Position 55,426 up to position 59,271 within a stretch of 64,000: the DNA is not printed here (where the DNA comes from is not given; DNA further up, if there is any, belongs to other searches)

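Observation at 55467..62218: dnaA and dnaN separated by a 6.7-kb interval holding a three-gene cassette of secreted, cysteine-rich proteins of unknown function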

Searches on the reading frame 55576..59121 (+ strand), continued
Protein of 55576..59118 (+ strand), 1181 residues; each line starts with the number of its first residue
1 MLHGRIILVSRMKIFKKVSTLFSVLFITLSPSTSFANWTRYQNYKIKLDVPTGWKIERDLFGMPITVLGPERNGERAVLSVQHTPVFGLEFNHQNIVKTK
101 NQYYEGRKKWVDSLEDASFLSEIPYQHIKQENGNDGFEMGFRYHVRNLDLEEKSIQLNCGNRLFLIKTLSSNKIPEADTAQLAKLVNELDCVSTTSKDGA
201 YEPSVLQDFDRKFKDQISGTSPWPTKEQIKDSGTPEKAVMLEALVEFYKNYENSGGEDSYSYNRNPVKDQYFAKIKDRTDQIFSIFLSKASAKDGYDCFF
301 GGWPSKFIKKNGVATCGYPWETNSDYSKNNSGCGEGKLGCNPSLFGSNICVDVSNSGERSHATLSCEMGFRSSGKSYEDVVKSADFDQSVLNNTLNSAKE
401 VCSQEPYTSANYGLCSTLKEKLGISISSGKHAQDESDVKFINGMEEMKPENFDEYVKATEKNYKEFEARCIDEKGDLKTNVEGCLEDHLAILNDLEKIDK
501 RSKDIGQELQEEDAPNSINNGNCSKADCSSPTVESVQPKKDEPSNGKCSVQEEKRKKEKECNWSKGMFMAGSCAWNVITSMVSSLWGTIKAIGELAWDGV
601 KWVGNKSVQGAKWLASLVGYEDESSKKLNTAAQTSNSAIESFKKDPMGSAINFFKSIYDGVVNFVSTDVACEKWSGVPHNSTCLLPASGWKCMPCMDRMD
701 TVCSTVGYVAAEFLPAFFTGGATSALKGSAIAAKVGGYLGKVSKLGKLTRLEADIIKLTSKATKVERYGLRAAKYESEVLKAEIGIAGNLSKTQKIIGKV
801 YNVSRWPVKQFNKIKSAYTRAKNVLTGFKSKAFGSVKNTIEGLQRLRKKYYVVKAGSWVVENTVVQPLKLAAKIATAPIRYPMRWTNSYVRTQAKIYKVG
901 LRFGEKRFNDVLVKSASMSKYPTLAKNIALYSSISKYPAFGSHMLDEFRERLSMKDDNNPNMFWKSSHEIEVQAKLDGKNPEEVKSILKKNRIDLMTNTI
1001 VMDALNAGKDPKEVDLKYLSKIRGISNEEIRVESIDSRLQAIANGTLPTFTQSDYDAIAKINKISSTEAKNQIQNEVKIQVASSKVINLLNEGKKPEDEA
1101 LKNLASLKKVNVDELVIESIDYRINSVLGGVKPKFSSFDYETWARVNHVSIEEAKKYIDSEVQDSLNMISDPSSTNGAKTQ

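Call 83: find_encoding_contigs(protein=P0003, flank=10000, max_places=1)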
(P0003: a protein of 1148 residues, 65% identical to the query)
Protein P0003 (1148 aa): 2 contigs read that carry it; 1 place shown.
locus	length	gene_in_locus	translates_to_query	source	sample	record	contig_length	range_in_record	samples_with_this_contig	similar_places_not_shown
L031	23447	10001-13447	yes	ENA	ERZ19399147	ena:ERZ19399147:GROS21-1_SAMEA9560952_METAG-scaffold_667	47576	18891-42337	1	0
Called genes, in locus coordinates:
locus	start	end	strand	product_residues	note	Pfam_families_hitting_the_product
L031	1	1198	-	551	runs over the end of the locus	PF01642:MM_CoA_mutase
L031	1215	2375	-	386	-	PF02771:Acyl-CoA_dh_N, PF02770:Acyl-CoA_dh_M, PF00441:Acyl-CoA_dh_1, PF08028:Acyl-CoA_dh_2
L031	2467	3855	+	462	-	PF02366:PMT, PF13231:PMT_2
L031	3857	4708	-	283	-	PF02737:3HCDH_N, PF03446:NAD_binding_2 (faint), PF00725:3HCDH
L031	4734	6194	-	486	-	PF10396:TrmE_N, PF12631:MnmE_helical, PF01926:MMR_HSR1, PF02421:FeoB_N (weak)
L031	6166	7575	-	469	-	PF14849:YidC_periplas, PF02096:60KD_IMP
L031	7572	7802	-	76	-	PF01809:YidD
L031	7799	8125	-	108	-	PF00825:Ribonuclease_P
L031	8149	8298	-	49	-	PF00468:Ribosomal_L34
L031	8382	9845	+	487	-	PF00308:Bac_DnaA, PF13191:AAA_16 (faint), PF00004:AAA, PF01695:IstB_IS21 (weak), PF13401:AAA_22 (faint), PF22688:Hda_lid (faint), PF08299:Bac_DnaA_C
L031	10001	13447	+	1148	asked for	-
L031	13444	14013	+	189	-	-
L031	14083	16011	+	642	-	-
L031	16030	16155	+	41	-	-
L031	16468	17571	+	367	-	PF00712:DNA_pol3_beta, PF02767:DNA_pol3_beta_2, PF02768:DNA_pol3_beta_3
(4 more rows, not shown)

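Call 89: list_cluster_members(proteins=[P0165, P0156, P0172, P0120, P0096, P0127, P0171, P0081, P0105, P0123])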
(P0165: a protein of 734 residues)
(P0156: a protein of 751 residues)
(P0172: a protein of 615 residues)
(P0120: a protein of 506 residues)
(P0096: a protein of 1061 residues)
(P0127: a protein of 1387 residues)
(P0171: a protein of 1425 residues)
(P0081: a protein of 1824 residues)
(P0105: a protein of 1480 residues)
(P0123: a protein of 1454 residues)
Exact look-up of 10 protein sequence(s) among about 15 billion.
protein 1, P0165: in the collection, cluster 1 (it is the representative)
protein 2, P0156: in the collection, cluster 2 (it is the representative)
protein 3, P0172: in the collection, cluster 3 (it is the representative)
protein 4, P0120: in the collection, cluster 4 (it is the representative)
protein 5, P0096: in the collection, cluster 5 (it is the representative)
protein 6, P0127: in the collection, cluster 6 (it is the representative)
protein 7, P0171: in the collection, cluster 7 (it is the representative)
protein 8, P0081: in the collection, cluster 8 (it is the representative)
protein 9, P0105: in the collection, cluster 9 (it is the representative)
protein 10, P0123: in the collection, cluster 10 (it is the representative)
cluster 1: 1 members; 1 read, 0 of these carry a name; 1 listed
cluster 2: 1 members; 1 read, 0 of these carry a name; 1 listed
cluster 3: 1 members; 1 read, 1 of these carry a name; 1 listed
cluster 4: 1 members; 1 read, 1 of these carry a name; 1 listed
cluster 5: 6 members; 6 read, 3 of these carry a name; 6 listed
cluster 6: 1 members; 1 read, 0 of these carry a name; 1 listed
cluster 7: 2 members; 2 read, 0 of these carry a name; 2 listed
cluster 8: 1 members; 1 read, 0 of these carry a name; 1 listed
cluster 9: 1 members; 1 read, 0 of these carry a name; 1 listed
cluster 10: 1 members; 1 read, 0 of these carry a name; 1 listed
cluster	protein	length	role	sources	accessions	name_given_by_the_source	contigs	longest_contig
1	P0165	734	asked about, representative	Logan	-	-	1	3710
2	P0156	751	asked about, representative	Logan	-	-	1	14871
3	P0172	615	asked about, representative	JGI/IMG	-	hypothetical protein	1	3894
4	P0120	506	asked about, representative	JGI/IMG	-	hypothetical protein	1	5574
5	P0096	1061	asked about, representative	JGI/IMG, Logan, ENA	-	-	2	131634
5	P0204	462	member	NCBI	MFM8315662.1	MAG: PGDYG domain-containing protein, partial [Deltaproteobacteria bacterium]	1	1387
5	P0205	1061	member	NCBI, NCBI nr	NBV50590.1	hypothetical protein EBR78_05145 [bacterium] | hypothetical protein [bacterium]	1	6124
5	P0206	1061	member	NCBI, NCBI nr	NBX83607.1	hypothetical protein EBQ90_11085 [bacterium] | hypothetical protein [bacterium]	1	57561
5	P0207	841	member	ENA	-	-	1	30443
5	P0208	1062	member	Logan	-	-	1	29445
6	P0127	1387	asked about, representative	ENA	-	-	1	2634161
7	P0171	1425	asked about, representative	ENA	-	-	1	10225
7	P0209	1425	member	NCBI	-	-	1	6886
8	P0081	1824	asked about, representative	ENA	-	-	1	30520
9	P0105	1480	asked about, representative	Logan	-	-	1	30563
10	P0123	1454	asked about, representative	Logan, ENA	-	-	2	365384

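Call 90: find_encoding_contigs(protein=P0156, flank=7000, max_places=1)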
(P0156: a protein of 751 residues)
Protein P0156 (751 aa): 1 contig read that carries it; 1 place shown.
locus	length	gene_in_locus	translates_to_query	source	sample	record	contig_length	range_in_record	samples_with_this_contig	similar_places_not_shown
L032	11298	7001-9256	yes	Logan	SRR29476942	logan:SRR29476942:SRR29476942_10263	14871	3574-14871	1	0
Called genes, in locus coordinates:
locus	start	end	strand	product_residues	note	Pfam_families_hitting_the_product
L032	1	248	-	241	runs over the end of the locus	PF00239:Resolvase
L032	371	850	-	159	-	-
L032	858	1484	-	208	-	-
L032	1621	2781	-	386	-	PF00041:fn3 (faint)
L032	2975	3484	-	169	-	PF08212:Lipocalin_2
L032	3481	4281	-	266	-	PF01738:DLH (faint), PF20434:BD-FAE, PF12146:Hydrolase_4 (faint), PF00561:Abhydrolase_1 (weak), PF07859:Abhydrolase_3, PF12697:Abhydrolase_6 (weak), PF00326:Peptidase_S9, PF00135:COesterase (weak)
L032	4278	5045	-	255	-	PF06966:DUF1295, PF02544:Steroid_dh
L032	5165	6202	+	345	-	PF03631:Virul_fac_BrkB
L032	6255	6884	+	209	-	PF08010:Phage_30_3 (weak)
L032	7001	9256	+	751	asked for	PF07737:ATLF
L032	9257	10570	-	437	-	PF01134:GIDA (faint), PF01266:DAO (faint), PF01494:FAD_binding_3 (faint), PF03486:HI0933_like (faint), PF07992:Pyr_redox_2, PF13450:NAD_binding_8 (weak), PF00070:Pyr_redox, PF22366:NDH2_C (weak), +1 more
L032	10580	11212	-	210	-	PF01300:Sua5_yciO_yrdC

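Call 95: list_cluster_members(proteins=[P0019, P0037, window:55576-59118:+, window:53871-55463:+])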
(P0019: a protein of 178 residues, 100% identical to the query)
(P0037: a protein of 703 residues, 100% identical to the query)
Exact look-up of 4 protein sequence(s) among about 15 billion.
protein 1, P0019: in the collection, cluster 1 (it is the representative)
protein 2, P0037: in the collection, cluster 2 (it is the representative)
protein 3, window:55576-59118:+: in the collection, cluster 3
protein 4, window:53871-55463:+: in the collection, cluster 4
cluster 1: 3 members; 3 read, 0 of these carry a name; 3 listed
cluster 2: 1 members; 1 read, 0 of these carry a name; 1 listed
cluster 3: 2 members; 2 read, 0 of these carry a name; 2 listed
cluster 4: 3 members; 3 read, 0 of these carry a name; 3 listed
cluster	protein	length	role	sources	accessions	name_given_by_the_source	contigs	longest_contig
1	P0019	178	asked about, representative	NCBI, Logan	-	-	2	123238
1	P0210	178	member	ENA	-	-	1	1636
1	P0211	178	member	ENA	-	-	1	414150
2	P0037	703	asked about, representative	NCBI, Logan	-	-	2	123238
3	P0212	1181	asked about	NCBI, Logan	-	-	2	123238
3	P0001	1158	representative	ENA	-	-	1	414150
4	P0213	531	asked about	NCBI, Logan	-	-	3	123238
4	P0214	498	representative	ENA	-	-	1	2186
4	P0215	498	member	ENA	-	-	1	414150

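Call 97: search_protein_families(library=phrogs, proteins=[window:55609-59121:+], max_evalue=0.01)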
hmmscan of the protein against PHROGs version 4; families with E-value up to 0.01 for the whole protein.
window:55609-59121:+ (1170 aa): 1 family
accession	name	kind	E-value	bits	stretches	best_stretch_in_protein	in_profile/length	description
phrog_8462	-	tail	0.00027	20.8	1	563-749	360-498/672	tail length tape measure protein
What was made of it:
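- Checked: PHROGs gave only one weak tape-measure hit to P1 (E 2.7e-4, call 97).
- PHROGs gave only one weak tape-measure hit to P1 (call 97).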

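Call 98: search_protein_families(library=padloc, proteins=[window:55609-59121:+], max_evalue=0.01)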
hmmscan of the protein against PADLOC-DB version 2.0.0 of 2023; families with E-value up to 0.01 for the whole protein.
window:55609-59121:+ (1170 aa): 0 families

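Call 99: search_protein_families(library=phrogs, alignment_id=A4, max_evalue=0.001)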
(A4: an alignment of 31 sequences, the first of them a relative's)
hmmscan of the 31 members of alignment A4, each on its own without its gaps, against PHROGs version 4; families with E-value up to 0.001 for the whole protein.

A. member 1, P0050 (1616 aa): 0 families

B. families by the number of members that match (of 31 scanned): 6 families
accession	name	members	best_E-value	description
phrog_5978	-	5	7.1e-09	-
phrog_11900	-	3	5.9e-09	-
phrog_12747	-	3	6.1e-07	-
phrog_23170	-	2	4.4e-05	-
phrog_34791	-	1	2.4e-16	-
phrog_167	-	1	4.7e-08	tail length tape measure protein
